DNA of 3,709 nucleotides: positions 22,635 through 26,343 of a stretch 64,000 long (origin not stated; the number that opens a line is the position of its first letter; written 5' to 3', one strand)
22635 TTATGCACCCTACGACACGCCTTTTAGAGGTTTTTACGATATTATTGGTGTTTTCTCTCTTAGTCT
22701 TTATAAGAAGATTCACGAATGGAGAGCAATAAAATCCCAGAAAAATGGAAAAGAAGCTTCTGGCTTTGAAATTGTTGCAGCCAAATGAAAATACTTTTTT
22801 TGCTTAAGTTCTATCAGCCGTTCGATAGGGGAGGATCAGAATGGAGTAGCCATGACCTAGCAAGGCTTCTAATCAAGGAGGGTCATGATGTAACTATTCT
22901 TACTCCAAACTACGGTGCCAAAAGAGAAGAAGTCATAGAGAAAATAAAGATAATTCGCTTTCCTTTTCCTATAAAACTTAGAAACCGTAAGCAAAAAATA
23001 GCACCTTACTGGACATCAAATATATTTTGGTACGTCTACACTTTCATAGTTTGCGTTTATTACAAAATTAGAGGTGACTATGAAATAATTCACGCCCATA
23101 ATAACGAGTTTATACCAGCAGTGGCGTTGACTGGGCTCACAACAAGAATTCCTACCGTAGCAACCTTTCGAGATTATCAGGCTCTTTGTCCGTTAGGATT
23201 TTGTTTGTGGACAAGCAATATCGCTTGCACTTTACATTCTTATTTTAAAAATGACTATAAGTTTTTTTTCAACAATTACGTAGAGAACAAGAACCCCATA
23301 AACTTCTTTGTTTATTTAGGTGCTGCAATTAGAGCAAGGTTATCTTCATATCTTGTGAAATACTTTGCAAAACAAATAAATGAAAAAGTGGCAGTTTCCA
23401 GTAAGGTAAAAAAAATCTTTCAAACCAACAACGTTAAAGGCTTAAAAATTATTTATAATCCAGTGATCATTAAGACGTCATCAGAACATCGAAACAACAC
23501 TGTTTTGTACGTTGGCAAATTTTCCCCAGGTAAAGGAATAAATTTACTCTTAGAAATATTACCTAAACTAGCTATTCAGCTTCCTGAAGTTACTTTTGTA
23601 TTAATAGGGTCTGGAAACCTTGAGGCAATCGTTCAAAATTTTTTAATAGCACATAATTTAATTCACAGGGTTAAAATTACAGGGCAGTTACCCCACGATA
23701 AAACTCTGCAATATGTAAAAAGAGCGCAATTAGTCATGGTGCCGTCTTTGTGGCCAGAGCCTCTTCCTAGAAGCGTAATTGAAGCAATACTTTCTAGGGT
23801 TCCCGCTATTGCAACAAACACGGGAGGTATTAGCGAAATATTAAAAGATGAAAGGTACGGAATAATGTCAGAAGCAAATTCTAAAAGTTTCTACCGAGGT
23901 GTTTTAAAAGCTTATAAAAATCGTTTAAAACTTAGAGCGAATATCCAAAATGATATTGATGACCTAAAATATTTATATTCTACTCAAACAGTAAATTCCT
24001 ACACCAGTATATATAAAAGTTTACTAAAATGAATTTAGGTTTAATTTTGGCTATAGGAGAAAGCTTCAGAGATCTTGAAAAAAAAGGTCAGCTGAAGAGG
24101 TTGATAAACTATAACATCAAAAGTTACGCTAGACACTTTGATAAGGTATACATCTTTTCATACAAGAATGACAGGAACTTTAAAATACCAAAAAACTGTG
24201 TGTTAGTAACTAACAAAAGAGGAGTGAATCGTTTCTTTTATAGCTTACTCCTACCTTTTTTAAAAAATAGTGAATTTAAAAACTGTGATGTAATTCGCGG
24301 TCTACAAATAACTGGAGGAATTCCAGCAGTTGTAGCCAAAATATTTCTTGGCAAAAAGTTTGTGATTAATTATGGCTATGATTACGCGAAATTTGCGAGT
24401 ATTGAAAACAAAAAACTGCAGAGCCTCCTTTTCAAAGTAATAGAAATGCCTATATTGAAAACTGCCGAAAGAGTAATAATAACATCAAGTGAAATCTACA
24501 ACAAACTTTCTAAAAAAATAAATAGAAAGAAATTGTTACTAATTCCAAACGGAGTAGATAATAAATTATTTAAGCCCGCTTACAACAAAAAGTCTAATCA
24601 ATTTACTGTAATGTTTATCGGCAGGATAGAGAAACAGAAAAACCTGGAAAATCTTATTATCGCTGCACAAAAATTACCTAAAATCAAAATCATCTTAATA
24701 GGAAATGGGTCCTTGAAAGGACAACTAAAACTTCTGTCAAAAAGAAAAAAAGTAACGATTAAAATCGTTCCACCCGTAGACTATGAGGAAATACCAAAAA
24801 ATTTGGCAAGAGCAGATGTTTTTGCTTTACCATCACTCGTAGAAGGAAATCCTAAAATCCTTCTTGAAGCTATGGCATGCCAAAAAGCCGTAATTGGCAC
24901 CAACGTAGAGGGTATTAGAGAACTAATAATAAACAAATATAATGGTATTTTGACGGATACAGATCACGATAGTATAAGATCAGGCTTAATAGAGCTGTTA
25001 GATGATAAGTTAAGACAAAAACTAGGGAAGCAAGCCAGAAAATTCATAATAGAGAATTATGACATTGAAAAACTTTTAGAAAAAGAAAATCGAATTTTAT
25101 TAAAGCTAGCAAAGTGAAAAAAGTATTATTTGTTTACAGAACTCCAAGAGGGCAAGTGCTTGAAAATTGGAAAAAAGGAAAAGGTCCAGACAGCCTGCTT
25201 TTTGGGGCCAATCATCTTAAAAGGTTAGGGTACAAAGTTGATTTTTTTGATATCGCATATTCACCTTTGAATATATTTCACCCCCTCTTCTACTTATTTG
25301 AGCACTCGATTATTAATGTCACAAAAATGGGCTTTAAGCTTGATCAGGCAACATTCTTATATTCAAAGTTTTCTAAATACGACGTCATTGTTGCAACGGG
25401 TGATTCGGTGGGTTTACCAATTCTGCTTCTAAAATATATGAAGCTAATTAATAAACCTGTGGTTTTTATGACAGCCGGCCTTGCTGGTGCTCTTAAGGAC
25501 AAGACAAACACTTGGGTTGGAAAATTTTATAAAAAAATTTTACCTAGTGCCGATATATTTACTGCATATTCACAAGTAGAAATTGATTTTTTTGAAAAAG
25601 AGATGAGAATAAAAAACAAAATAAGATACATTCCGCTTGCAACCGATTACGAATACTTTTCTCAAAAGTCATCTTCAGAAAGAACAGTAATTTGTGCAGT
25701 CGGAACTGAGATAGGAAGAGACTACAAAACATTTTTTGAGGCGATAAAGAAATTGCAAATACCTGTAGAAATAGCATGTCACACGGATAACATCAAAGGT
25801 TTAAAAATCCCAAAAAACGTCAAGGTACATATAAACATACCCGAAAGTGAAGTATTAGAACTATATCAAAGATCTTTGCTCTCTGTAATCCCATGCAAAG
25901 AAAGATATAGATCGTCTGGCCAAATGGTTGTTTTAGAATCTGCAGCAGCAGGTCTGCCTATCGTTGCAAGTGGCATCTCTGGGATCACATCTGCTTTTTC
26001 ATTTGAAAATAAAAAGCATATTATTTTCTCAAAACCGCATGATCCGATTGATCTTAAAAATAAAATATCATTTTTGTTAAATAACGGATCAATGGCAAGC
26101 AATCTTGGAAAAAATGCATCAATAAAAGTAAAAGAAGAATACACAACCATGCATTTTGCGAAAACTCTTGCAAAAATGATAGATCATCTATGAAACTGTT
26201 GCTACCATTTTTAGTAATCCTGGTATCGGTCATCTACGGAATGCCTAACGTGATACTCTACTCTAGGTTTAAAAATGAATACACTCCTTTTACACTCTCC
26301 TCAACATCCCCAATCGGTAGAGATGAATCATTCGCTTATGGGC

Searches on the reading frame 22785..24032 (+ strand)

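Call 41: search_protein_families(library=pfam, proteins=[window:22785-24032:+], max_evalue=0.0001)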
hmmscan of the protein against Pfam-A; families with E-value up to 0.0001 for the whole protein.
window:22785-24032:+ (415 aa): 4 families
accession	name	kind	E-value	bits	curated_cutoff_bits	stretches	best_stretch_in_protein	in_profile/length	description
PF00534.26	Glycos_transf_1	-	9.2e-29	100.6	26.4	1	233-389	11-167/172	Glycosyl transferases group 1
PF13692.12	Glyco_trans_1_4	-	3.8e-22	79.5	27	1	238-379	2-142/142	Glycosyl transferases group 1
PF13439.12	Glyco_transf_4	-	4.5e-17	63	28.5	1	16-227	2-166/170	Glycosyltransferase Family 4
PF13579.12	Glyco_trans_4_4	-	4e-09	37.5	29.7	1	16-131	1-104/158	Glycosyl transferase 4-like domain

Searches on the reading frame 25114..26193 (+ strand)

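Call 41: search_protein_families(library=pfam, proteins=[window:25114-26193:+], max_evalue=0.0001)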
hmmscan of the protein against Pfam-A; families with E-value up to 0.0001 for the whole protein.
window:25114-26193:+ (359 aa): 4 families
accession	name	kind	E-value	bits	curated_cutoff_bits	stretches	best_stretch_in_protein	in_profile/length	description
PF00534.26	Glycos_transf_1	-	9.3e-13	48.5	26.4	1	227-335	66-169/172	Glycosyl transferases group 1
PF13692.12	Glyco_trans_1_4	-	6.8e-12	46.3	27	1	227-324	53-142/142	Glycosyl transferases group 1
PF13524.12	Glyco_trans_1_2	-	1.3e-09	38.6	25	1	205-352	3-142/144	Glycosyl transferase-like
PF13439.12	Glyco_transf_4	-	7.8e-06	26.5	28.5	1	32-179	12-168/170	Glycosyltransferase Family 4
